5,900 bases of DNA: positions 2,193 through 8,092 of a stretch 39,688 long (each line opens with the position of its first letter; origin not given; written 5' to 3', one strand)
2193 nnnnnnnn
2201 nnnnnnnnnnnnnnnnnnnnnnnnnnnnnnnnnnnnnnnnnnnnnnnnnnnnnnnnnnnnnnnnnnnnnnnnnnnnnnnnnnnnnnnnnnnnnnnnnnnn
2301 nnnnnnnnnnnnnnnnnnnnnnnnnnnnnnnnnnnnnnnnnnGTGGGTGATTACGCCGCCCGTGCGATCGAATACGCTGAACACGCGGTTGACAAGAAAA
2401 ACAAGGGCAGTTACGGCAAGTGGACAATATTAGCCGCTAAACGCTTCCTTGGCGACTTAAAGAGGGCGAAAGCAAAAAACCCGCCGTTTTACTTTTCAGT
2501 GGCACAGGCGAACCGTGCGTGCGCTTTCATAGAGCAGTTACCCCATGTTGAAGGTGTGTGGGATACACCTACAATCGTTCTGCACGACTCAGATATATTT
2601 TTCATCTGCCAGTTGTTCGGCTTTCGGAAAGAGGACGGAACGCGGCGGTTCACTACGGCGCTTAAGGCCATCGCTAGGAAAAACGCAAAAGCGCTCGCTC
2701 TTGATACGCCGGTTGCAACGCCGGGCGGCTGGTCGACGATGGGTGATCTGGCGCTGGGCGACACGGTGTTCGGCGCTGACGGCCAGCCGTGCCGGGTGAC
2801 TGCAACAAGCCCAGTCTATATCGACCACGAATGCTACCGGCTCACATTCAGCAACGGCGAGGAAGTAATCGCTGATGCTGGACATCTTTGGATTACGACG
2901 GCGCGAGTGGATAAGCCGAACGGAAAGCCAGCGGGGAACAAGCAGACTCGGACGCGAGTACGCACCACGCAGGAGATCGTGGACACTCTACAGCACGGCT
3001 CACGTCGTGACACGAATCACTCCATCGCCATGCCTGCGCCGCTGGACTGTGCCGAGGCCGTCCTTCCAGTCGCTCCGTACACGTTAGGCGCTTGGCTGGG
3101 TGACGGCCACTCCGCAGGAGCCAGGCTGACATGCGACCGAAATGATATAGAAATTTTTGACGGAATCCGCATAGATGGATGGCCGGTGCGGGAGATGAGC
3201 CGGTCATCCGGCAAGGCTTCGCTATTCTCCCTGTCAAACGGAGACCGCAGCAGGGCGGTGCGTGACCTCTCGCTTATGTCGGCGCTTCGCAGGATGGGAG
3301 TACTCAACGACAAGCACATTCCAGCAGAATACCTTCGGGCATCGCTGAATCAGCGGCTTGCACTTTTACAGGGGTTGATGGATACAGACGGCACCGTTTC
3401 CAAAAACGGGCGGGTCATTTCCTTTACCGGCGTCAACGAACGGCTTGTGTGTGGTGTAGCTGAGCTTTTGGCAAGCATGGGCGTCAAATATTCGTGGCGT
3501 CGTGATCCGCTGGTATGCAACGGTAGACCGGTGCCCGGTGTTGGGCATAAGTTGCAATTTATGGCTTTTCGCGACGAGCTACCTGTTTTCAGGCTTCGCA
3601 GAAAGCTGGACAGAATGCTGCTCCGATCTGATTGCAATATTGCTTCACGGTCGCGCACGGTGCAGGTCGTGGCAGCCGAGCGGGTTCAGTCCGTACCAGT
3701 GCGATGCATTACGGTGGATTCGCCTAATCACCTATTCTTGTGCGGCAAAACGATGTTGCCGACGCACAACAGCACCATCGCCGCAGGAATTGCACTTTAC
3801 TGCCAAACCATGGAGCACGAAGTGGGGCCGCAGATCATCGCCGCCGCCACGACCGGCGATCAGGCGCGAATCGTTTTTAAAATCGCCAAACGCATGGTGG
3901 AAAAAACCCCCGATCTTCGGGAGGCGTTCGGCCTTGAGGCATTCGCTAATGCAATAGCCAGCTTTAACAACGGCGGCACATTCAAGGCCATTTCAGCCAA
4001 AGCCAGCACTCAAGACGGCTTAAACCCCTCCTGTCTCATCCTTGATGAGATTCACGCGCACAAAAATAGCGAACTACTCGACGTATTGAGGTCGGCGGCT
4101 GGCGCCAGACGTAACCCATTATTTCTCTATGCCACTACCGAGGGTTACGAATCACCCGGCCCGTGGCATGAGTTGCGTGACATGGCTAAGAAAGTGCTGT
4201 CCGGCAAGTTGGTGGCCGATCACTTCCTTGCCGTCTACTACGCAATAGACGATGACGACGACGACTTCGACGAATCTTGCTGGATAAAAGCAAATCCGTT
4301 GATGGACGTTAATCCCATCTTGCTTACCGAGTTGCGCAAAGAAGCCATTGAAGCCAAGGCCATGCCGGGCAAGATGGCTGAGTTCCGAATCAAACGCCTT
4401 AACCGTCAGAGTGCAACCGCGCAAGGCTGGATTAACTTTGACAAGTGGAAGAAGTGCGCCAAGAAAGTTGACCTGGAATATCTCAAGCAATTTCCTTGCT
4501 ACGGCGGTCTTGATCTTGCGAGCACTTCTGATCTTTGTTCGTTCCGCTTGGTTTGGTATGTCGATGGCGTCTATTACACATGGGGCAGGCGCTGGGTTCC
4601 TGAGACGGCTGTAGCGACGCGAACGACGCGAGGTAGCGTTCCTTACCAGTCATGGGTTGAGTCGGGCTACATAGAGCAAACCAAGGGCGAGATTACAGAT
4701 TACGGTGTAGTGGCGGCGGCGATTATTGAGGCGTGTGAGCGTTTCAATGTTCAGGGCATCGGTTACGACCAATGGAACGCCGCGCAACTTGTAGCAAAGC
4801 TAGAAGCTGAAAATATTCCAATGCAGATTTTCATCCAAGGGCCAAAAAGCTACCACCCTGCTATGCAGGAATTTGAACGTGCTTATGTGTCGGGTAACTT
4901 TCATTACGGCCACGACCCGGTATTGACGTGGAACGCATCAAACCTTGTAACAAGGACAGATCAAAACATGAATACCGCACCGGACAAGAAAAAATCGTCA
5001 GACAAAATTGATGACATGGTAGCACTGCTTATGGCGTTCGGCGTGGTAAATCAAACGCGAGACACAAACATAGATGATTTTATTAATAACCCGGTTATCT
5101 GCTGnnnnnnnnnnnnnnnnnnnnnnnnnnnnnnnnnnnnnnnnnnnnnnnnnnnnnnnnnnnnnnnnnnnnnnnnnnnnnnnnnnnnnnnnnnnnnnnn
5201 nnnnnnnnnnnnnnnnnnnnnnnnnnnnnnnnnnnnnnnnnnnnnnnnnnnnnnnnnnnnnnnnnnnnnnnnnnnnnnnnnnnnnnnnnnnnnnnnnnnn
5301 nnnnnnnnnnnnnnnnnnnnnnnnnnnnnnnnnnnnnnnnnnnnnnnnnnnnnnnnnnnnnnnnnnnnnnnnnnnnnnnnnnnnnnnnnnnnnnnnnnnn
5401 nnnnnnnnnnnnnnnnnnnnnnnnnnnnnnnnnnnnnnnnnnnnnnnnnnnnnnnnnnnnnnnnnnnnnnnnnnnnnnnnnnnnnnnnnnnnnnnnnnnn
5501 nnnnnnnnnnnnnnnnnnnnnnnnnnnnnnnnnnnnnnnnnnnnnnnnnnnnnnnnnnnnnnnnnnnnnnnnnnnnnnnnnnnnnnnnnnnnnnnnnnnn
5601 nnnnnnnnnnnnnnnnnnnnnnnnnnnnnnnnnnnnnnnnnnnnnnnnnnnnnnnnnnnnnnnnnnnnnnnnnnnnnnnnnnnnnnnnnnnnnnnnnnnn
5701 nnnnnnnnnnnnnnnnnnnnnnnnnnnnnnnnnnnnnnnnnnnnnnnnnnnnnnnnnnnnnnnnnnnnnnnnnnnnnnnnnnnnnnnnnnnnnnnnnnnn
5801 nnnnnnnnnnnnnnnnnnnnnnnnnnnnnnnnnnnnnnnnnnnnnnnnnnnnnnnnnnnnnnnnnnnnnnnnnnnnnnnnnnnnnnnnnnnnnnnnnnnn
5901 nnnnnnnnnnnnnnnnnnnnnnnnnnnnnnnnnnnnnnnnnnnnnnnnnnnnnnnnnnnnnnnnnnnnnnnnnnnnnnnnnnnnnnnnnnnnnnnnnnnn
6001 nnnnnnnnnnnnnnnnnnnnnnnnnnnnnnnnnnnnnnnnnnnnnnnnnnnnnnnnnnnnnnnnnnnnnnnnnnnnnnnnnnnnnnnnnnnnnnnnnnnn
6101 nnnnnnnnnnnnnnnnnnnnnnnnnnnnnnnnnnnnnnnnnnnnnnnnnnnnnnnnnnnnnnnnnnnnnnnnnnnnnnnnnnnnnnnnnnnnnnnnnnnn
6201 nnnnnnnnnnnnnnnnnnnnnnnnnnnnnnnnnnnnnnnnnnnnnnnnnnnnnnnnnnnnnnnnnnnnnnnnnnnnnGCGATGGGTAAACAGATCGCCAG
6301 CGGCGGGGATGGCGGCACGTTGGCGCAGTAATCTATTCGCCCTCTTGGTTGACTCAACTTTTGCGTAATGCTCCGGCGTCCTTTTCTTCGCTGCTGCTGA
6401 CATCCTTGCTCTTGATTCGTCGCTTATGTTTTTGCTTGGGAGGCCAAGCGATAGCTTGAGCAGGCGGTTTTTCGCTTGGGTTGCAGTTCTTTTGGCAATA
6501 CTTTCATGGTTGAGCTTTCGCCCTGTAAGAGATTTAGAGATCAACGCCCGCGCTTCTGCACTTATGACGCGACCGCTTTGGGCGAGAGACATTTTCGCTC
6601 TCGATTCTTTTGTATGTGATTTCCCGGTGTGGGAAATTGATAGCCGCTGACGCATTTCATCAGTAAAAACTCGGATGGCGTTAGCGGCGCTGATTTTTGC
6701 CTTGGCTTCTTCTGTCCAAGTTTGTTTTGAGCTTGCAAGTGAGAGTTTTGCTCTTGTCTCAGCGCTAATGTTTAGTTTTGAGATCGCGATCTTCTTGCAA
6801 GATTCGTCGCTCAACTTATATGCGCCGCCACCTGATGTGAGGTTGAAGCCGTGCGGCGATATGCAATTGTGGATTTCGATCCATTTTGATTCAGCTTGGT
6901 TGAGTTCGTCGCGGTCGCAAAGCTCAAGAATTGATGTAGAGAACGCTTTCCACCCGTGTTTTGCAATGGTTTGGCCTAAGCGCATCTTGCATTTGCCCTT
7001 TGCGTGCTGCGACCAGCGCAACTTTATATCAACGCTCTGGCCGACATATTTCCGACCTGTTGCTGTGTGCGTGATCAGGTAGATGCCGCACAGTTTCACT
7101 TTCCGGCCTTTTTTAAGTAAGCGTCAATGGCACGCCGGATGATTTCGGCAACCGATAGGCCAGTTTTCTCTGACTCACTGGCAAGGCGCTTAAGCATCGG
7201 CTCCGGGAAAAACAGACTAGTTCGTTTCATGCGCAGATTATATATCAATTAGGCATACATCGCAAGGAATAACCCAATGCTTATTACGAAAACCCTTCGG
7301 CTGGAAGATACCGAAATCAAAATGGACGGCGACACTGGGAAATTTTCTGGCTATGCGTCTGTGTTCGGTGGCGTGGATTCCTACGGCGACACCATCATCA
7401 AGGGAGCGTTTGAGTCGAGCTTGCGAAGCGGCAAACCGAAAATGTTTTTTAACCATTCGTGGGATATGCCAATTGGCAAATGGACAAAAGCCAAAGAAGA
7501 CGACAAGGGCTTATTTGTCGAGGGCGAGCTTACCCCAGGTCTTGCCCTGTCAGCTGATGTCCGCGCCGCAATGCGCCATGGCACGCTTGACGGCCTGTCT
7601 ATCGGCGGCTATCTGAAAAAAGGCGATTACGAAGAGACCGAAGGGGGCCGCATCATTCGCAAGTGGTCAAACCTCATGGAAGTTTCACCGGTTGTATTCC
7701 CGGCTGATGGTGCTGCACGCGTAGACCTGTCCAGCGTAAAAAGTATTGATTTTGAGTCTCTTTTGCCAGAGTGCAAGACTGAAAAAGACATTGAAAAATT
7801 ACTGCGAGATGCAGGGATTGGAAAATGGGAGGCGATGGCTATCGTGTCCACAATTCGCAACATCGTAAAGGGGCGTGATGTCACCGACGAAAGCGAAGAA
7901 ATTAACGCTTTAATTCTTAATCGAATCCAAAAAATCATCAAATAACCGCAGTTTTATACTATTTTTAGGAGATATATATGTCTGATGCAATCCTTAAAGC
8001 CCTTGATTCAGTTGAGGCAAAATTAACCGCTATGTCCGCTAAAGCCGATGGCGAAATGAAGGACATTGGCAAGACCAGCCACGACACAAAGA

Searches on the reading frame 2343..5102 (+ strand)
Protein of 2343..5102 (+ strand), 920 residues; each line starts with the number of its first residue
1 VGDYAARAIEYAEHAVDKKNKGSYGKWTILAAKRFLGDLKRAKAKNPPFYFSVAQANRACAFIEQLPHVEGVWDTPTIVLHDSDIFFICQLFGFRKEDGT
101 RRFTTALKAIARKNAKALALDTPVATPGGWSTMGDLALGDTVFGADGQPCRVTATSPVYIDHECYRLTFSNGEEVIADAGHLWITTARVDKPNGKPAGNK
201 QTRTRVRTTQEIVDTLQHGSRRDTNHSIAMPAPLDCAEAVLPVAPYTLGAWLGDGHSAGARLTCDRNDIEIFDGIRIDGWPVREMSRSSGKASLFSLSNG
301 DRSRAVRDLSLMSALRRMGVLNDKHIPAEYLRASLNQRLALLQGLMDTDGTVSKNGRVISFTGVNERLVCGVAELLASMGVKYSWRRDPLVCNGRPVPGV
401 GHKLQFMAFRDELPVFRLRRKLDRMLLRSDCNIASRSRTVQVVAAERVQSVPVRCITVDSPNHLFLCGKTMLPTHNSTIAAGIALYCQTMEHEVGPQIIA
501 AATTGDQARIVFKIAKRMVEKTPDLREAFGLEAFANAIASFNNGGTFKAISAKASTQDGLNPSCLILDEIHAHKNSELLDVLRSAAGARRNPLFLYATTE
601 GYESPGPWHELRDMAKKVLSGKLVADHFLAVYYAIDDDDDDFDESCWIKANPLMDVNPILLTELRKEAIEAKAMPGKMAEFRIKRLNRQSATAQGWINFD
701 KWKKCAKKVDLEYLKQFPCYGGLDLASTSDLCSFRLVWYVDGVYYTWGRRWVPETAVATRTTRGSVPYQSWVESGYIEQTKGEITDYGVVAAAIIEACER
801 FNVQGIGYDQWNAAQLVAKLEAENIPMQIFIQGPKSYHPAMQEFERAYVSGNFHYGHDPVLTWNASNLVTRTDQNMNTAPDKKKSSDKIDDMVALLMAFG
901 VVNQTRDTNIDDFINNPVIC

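Call 57: search_protein_families(library=pfam, proteins=[window:2343-5102:+], max_evalue=0.001)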
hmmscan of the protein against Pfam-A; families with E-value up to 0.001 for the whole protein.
window:2343-5102:+ (920 aa): 3 families
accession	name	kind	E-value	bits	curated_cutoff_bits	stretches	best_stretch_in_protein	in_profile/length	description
PF20441.4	TerL_nuclease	-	3.5e-41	141.7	24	1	625-901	4-281/286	Terminase large subunit, endonuclease domain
PF03354.21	TerL_ATPase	-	2.5e-21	76.6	23.7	1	477-616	35-177/178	Terminase large subunit, ATPase domain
PF14528.11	LAGLIDADG_3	-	2.6e-08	34.4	22.5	1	337-388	2-55/82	LAGLIDADG-like domain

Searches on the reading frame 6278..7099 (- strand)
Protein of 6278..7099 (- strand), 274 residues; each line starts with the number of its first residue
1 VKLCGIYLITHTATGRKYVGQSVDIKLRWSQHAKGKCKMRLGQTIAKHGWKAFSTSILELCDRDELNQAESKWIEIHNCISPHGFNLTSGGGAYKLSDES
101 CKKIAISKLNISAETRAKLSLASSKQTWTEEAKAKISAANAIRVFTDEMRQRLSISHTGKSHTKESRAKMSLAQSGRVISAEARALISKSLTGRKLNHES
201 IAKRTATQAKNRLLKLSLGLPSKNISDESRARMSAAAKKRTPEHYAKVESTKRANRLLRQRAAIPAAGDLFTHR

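Call 57: search_protein_families(library=pfam, proteins=[window:6278-7099:-], max_evalue=0.001)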
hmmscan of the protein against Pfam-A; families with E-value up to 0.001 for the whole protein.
window:6278-7099:- (274 aa): 3 families
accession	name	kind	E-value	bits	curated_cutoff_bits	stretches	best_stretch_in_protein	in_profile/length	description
PF07460.16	NUMOD3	-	1e-10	41.8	20.4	0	159-176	1-18/37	NUMOD3 motif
PF01541.30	GIY-YIG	-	5.8e-10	39.8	22.6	1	4-76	2-71/78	GIY-YIG catalytic domain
PF19835.5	SegE_GIY-YIG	-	0.00069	20.3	25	0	6-74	20-81/123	Putative endonuclease segE, GIY-YIG domain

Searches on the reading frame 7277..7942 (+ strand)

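Call 50: search_protein_families(library=pfam, proteins=[window:7277-7942:+], max_evalue=0.01)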
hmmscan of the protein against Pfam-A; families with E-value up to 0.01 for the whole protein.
window:7277-7942:+ (222 aa): 1 family
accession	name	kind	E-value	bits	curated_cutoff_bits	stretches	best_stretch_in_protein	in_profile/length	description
PF04586.22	Peptidase_S78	-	6.2e-29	101.7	21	1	16-153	7-156/165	Caudovirus prohead serine protease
